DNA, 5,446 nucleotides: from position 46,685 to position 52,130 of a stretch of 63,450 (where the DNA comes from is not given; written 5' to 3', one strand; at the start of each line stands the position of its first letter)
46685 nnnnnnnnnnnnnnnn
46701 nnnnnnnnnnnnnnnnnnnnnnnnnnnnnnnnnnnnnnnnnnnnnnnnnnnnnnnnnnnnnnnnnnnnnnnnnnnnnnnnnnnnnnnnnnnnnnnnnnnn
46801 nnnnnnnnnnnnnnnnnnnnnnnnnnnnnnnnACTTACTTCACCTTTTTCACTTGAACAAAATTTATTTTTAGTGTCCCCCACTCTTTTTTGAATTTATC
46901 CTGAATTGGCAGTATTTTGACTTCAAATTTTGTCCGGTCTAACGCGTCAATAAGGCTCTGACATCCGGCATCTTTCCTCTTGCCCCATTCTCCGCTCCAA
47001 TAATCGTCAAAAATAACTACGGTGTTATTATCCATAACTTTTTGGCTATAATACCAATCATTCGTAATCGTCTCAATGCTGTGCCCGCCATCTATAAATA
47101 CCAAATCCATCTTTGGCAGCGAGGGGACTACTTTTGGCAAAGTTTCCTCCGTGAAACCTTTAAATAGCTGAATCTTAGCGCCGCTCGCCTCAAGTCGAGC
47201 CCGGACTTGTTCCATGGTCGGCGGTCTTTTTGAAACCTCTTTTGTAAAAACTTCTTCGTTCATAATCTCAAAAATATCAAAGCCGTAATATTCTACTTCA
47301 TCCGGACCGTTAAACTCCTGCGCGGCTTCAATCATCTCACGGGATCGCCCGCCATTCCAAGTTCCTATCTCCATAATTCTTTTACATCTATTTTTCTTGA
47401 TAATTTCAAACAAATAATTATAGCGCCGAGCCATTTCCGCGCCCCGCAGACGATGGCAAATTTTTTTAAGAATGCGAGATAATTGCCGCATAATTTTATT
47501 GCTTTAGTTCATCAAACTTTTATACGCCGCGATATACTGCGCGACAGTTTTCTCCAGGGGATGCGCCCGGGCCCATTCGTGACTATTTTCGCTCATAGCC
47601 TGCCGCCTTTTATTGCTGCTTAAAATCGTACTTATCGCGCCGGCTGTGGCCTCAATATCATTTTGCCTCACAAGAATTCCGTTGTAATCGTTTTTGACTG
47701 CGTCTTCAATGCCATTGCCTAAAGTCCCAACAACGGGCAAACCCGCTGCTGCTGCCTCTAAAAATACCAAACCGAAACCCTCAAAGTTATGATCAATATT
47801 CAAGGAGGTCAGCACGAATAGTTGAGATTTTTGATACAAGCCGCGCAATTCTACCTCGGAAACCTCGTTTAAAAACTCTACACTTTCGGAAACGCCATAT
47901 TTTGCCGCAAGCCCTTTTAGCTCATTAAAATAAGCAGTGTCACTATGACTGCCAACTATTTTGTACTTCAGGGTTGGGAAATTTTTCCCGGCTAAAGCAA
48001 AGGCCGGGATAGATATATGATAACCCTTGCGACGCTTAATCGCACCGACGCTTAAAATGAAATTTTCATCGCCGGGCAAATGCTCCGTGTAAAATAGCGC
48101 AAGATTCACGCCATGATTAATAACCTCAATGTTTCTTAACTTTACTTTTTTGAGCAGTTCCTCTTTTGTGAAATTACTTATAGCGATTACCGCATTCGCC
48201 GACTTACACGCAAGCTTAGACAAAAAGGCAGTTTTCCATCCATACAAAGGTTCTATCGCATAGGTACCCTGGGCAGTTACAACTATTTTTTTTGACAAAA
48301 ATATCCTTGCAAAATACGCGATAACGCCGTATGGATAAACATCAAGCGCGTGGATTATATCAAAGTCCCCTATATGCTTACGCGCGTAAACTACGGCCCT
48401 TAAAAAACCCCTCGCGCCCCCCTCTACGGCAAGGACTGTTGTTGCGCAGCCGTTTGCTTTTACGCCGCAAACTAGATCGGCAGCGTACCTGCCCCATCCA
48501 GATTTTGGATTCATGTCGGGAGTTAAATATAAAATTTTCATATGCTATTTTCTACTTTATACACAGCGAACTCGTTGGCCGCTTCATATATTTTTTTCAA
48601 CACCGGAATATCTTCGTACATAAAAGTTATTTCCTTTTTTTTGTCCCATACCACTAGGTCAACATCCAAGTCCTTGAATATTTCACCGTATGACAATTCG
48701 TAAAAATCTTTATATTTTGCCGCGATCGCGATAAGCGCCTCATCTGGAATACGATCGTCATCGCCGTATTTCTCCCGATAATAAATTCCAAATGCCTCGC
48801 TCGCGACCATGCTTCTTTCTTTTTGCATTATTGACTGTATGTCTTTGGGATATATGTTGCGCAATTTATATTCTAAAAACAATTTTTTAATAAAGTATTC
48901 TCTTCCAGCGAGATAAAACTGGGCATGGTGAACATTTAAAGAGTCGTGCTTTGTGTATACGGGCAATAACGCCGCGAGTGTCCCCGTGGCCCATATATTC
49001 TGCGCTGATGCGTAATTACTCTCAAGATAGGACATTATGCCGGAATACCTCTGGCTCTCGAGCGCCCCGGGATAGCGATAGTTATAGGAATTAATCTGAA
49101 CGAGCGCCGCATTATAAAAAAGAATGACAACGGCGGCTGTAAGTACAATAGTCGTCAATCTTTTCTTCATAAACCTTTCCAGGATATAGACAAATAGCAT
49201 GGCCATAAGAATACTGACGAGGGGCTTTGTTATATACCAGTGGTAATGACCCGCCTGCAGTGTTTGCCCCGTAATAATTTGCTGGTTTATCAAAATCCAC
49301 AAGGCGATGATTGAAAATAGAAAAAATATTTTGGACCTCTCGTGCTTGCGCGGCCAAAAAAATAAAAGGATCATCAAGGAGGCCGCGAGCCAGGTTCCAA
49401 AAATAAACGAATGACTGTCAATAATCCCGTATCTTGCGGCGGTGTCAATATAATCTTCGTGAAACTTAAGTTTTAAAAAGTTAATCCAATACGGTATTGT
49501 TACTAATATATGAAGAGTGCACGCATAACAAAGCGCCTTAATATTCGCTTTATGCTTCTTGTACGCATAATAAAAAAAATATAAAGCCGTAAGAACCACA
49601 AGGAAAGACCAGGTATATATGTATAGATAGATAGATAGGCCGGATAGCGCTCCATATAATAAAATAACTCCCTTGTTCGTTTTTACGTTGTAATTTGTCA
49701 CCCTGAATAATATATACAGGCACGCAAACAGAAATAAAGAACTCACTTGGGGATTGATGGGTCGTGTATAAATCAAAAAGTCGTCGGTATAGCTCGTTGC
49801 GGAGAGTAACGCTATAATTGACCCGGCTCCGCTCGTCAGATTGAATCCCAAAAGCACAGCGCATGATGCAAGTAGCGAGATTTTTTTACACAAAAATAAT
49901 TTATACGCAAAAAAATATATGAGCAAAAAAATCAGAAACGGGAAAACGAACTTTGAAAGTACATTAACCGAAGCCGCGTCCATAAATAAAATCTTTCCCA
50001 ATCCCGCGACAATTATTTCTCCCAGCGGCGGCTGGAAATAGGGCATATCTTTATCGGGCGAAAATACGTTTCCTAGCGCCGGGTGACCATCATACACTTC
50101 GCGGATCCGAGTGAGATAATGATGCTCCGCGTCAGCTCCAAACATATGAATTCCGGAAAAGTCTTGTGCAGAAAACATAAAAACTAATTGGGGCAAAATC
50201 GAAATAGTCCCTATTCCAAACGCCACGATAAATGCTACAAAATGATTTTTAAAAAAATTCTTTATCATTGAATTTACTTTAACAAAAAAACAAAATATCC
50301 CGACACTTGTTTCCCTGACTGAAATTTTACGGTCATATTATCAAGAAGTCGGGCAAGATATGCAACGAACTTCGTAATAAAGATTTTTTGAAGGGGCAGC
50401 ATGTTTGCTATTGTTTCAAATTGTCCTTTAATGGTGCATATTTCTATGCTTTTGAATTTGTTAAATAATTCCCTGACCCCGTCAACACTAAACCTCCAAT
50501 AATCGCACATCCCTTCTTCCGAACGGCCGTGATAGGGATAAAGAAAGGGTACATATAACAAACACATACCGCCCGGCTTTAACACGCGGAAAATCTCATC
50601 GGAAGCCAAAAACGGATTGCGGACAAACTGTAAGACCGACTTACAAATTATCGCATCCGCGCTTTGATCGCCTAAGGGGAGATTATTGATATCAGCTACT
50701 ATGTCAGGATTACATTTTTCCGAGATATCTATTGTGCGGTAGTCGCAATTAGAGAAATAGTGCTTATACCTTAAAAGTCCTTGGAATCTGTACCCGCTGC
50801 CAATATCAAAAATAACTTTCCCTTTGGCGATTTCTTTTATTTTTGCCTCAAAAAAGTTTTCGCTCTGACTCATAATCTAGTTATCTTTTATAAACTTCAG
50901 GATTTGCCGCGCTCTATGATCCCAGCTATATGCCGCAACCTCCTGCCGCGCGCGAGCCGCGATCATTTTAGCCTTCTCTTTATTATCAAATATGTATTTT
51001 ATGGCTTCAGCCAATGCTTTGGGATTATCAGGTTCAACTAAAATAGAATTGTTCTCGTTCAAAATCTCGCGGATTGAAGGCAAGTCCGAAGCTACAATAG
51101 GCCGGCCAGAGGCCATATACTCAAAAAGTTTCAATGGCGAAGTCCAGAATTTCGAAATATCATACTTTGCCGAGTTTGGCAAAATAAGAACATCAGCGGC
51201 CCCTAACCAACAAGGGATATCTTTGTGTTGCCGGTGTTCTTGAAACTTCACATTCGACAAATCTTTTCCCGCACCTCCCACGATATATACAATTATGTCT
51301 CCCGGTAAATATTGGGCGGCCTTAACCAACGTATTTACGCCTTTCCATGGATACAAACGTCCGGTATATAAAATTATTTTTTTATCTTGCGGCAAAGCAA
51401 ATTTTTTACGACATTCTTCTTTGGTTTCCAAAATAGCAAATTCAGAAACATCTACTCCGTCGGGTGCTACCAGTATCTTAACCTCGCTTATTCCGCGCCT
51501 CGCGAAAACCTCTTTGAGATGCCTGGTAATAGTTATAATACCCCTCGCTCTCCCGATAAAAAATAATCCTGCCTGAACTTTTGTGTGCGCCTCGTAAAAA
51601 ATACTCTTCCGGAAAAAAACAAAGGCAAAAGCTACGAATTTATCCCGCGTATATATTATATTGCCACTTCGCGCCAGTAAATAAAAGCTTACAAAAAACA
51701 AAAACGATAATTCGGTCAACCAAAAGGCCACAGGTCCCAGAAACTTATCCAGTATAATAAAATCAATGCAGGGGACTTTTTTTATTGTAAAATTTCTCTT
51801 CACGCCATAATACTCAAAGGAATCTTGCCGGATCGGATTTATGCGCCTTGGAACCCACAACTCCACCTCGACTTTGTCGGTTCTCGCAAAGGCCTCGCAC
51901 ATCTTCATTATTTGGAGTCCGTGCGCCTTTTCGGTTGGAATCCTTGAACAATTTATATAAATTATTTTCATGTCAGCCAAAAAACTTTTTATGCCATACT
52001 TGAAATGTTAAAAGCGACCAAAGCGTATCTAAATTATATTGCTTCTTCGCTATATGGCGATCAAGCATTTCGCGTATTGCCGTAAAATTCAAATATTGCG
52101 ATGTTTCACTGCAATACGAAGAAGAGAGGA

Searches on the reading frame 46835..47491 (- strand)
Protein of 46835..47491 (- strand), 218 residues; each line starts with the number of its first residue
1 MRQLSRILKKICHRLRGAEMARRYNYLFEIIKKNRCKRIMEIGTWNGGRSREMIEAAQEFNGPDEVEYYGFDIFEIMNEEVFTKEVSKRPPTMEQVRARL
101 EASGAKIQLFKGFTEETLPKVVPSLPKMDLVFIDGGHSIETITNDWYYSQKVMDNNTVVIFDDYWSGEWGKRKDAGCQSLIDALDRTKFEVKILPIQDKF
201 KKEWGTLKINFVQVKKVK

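Call 26: search_protein_families(library=pfam, proteins=[window:46835-47491:-], max_evalue=0.001)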
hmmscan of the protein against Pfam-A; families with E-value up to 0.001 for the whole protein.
window:46835-47491:- (218 aa): 1 family
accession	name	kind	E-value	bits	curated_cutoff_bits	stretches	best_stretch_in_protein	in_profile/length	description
PF13578.12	Methyltransf_24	-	2e-13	51.6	26.3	1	41-164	2-105/105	Methyltransferase domain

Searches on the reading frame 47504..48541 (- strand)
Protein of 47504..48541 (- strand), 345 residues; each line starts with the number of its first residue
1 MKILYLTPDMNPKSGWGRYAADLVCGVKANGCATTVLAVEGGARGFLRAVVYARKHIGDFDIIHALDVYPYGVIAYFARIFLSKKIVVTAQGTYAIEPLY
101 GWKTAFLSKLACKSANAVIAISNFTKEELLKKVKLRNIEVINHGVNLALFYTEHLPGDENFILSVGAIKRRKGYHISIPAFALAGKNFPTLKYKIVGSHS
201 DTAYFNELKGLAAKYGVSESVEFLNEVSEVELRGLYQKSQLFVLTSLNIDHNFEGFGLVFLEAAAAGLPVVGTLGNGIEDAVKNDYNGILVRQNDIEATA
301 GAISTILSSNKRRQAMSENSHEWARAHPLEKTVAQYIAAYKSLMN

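Call 26: search_protein_families(library=pfam, proteins=[window:47504-48541:-], max_evalue=0.001)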
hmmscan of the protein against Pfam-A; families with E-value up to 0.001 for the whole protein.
window:47504-48541:- (345 aa): 6 families
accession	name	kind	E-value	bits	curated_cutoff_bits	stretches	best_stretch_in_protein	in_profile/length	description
PF00534.26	Glycos_transf_1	-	1.8e-38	132.2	26.4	1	155-322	11-171/172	Glycosyl transferases group 1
PF13692.12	Glyco_trans_1_4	-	5.8e-25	88.7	27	1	161-308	3-141/142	Glycosyl transferases group 1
PF13439.12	Glyco_transf_4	-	2.1e-14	54.3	28.5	1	44-148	55-169/170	Glycosyltransferase Family 4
PF20706.3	GT4-conflict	-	2e-07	30.8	26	1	112-286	144-324/385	Family 4 Glycosyltransferase in conflict systems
PF13579.12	Glyco_trans_4_4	-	4.1e-07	30.9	29.7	1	27-132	35-145/158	Glycosyl transferase 4-like domain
PF13524.12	Glyco_trans_1_2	-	1.8e-05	25.2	25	1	186-334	10-139/144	Glycosyl transferase-like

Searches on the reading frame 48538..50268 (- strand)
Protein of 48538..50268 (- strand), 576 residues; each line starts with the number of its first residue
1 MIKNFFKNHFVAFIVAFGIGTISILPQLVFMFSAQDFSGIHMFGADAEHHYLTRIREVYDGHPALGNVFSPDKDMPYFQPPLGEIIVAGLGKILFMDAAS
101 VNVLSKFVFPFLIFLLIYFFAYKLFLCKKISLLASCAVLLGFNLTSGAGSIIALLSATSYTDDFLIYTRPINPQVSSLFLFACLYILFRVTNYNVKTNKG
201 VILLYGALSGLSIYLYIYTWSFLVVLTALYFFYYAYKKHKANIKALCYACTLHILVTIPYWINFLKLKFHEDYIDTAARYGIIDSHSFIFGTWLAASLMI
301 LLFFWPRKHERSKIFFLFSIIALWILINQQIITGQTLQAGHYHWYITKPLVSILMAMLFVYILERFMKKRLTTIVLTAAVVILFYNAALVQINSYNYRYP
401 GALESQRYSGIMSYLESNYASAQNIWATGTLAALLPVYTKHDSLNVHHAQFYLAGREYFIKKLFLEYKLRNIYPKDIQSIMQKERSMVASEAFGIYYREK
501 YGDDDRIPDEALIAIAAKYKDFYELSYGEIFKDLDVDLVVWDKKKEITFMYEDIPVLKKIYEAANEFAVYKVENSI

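Call 6: search_protein_families(library=pfam, proteins=[window:48538-50268:-], max_evalue=0.1)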
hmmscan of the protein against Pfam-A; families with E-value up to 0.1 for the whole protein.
window:48538-50268:- (576 aa): 0 families

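Call 12: search_protein_families(library=ncbifam, proteins=[window:48538-50268:-], max_evalue=0.1)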
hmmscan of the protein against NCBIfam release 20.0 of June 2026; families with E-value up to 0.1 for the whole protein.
window:48538-50268:- (576 aa): 0 families

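Call 31: search_protein_representatives(protein=window:48538-50268:-)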
Query: 576 residues. Proteins with E-value up to 0.001 (for the whole library): 1135; up to 1e-10: 748; up to 1e-30: 234. The best 150 are listed.
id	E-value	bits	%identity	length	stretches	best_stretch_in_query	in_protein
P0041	1.6e-176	604.8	49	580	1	2-572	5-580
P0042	1.1e-151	522.8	43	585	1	5-573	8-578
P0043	7.5e-145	500.3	44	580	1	2-546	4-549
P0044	2.9e-140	485.1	42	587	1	7-572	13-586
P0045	3.9e-132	458.3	40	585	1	5-573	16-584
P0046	3.8e-131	455.0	41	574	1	5-554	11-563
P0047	3.1e-128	445.4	39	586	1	3-574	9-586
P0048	5.2e-128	444.7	41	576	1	4-572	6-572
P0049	3.7e-124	432.0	50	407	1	79-485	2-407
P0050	1.1e-121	423.8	37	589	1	6-572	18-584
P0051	1.7e-117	410.0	38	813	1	7-561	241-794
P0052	4.0e-117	408.8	37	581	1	3-557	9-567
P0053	2.3e-115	403.0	38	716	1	10-546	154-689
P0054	2.3e-115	402.9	37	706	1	4-573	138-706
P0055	5.7e-113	395.1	39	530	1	42-558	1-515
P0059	1.3e-102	360.8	34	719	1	3-574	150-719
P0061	4.3e-99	349.2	33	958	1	5-571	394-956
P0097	3.3e-64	234.1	30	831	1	10-532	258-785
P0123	6.8e-54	200.0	29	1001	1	13-545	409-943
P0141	3.5e-49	184.5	28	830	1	2-560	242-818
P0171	1.8e-44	168.9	32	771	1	2-455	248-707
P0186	7.7e-43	163.5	29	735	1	5-560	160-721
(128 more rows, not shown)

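Call 32: search_protein_families(library=pfam, proteins=[P0051, P0053, P0054, P0059, P0061, P0123, P0097, P0141, P0171, P0186], max_evalue=0.01)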
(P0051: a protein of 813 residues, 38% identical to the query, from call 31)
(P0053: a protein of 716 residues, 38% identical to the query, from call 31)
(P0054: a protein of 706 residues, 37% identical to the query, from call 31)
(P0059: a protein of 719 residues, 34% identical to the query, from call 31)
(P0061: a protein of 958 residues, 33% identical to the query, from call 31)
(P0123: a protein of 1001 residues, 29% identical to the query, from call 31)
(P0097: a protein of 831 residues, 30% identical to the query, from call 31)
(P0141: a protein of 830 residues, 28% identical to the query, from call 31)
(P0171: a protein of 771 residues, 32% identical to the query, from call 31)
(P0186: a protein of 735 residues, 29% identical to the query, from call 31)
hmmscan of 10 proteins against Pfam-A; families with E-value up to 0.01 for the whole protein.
P0051 (813 aa): 3 families
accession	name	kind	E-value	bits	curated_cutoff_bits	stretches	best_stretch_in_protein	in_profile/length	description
PF00535.33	Glycos_transf_2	-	8.7e-24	84.8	23.3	1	6-139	2-137/168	Glycosyl transferase family 2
PF14258.12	DUF4350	-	0.0015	19.2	30.4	1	42-124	2-81/181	Domain of unknown function (DUF4350)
PF13704.12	Glyco_tranf_2_4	-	0.0016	19.3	27.5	1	37-93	21-81/98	Glycosyl transferase family 2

P0053 (716 aa): 1 family
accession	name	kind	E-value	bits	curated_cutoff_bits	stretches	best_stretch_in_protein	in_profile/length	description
PF04138.20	GtrA_DPMS_TM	-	1.1e-15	58.3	26.1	2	23-140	2-117/117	GtrA/DPMS, transmembrane domain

P0054 (706 aa): 1 family
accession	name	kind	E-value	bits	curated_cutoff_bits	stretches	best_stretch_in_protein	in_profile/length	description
PF04138.20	GtrA_DPMS_TM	-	1.6e-14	54.5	26.1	1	1-116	4-117/117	GtrA/DPMS, transmembrane domain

P0059 (719 aa): 1 family
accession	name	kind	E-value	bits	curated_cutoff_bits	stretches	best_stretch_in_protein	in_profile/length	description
PF04138.20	GtrA_DPMS_TM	-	3.2e-13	50.3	26.1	1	23-137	1-116/117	GtrA/DPMS, transmembrane domain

P0061 (958 aa): 4 families
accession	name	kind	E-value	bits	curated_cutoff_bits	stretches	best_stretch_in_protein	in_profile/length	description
PF00534.26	Glycos_transf_1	-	2.7e-17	63.3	26.4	1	198-359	3-167/172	Glycosyl transferases group 1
PF13692.12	Glyco_trans_1_4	-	7.5e-14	52.6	27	1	211-346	2-139/142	Glycosyl transferases group 1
PF13579.12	Glyco_trans_4_4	-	2.6e-10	41.3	29.7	1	16-179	2-152/158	Glycosyl transferase 4-like domain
PF13439.12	Glyco_transf_4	-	7.5e-08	33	28.5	1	16-180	3-160/170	Glycosyltransferase Family 4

P0123 (1001 aa): 0 families

P0097 (831 aa): 1 family
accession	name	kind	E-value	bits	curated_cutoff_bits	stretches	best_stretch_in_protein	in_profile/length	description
PF00535.33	Glycos_transf_2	-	0.00029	21.3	23.3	1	7-94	1-86/168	Glycosyl transferase family 2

P0141 (830 aa): 3 families
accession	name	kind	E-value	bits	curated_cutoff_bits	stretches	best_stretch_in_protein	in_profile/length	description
PF00535.33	Glycos_transf_2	-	1.4e-27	97.2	23.3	1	8-138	1-128/168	Glycosyl transferase family 2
PF13641.12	Glyco_tranf_2_3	-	5.9e-08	33.4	27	1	7-205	3-206/230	Glycosyltransferase like family 2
PF10111.15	Glyco_tranf_2_2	-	2.1e-05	24.6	27.3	1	8-112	1-103/276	Glycosyltransferase like family 2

P0171 (771 aa): 4 families
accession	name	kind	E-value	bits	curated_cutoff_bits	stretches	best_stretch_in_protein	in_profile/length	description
PF00535.33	Glycos_transf_2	-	6.6e-29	101.4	23.3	1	8-177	1-168/168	Glycosyl transferase family 2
PF10111.15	Glyco_tranf_2_2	-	4.5e-11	43.2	27.3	1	8-140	1-136/276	Glycosyltransferase like family 2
PF13641.12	Glyco_tranf_2_3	-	4.8e-09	37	27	1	6-113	2-111/230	Glycosyltransferase like family 2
PF13704.12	Glyco_tranf_2_4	-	0.0026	18.6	27.5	1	24-106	7-89/98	Glycosyl transferase family 2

P0186 (735 aa): 1 family
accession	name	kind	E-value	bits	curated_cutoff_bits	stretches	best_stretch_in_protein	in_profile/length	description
PF04138.20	GtrA_DPMS_TM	-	5.7e-16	59.2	26.1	1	16-130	1-117/117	GtrA/DPMS, transmembrane domain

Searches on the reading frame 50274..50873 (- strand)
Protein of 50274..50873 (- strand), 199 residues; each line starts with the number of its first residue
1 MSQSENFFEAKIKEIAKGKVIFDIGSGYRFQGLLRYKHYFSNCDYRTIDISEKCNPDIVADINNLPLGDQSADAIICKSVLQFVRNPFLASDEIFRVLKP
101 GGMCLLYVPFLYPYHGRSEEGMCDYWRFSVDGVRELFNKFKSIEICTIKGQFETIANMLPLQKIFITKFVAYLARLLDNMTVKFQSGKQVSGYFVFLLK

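Call 6: search_protein_families(library=pfam, proteins=[window:50274-50873:-], max_evalue=0.1)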
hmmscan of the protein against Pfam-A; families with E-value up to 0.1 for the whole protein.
window:50274-50873:- (199 aa): 6 families
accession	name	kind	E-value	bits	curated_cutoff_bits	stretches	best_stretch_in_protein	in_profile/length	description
PF08241.18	Methyltransf_11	-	4.3e-12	47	21.2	1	27-105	8-94/95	Methyltransferase domain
PF13847.12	Methyltransf_31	-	5.2e-08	33.1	27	1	59-106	60-109/145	Methyltransferase domain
PF13649.12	Methyltransf_25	-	4.1e-06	27.8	27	1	58-102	51-97/97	Methyltransferase domain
PF05148.21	Methyltransf_8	-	7.1e-06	26.5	27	1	11-104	66-154/219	Hypothetical methyltransferase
PF08242.18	Methyltransf_12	-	7.1e-05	23.9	30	1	62-104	53-98/98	Methyltransferase domain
PF13489.12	Methyltransf_23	-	0.00049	20.3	27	1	15-128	20-134/164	Methyltransferase domain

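Call 12: search_protein_families(library=ncbifam, proteins=[window:50274-50873:-], max_evalue=0.1)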
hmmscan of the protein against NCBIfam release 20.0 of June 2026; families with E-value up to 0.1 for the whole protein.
window:50274-50873:- (199 aa): 16 families
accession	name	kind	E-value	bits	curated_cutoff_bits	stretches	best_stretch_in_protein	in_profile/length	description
NF045667.1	MTase_DVU1556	equivalog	1.4e-08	34.5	155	1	14-106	19-119/213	DVU_1556 family methyltransferase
NF008823.0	PRK11873.1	subfamily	8.8e-08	31.9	263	1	60-103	135-178/272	arsenite methyltransferase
TIGR02072.1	BioC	equivalog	5.5e-06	26.4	184.95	1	58-106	84-132/244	malonyl-ACP O-methyltransferase BioC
NF041537.1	ArsM_AhpD_UU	exception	2e-05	23.6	510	1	61-106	135-180/345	arsenite methyltransferase/AhpD domain selenoprotein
NF047649.1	MTase_UXPK_star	exception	7.8e-05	21.8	460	1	59-107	134-182/283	methyltransferase/UXPK-star double selenoprotein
NF040539.1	AST_met_ArsM_2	exception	0.00017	21.5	240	1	59-110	116-166/262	putative arsinothricin biosynthesis methyltransferase ArsM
NF041536.1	ArsM_DUF2284_UU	exception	0.00036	19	575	1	60-106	134-180/459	arsenite methyltransferase/DUF2284 domain selenoprotein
NF001241.0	PRK00216.1-2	equivalog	0.0011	18.6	327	1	56-105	97-146/231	demethylmenaquinone methyltransferase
NF052510.1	methyltran_MpqE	exception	0.0019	17.6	335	1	59-104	104-149/234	methyl-plastoquinone biosynthesis methyltransferase MpqE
NF045825.1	FAmtase_mtf2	equivalog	0.0027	17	400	1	59-108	111-159/248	fatty-acid O-methyltransferase Mtf2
NF045823.1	PthPhpthDimycoMt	equivalog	0.0051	16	300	1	60-107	120-166/256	phthiotriol/phenolphthiotriol dimycocerosates methyltransferase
TIGR01934.1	MenG_MenH_UbiE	subfamily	0.0053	16.1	158.35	1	58-105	93-140/223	ubiquinone/menaquinone biosynthesis methyltransferase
NF001240.0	PRK00216.1-1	equivalog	0.0083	15.2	378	1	58-106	120-168/251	bifunctional demethylmenaquinone methyltransferase/2-methoxy-6-polyprenyl-1,4-benzoquinol methylase UbiE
NF007610.0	PRK10258.1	equivalog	0.015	14.7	342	1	58-104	90-136/251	malonyl-ACP O-methyltransferase BioC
NF001244.0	PRK00216.1-5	equivalog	0.03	13.6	216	1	59-104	106-151/236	bifunctional demethylmenaquinone methyltransferase/2-methoxy-6-polyprenyl-1,4-benzoquinol methylase UbiE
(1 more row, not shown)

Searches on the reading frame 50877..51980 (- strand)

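Call 6: search_protein_families(library=pfam, proteins=[window:50877-51980:-], max_evalue=0.1)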
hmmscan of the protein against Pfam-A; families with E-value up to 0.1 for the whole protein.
window:50877-51980:- (367 aa): 5 families
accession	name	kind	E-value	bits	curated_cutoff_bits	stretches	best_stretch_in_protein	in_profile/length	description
PF00534.26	Glycos_transf_1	-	1.8e-23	83.4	26.4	1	187-346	2-171/172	Glycosyl transferases group 1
PF13692.12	Glyco_trans_1_4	-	2.4e-22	80.1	27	1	201-333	2-142/142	Glycosyl transferases group 1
PF13524.12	Glyco_trans_1_2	-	1.6e-16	61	25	1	230-361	16-143/144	Glycosyl transferase-like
PF13439.12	Glyco_transf_4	-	0.0044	17.5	28.5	1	140-179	129-169/170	Glycosyltransferase Family 4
PF20706.3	GT4-conflict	-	0.012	15.1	26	1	317-359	337-384/385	Family 4 Glycosyltransferase in conflict systems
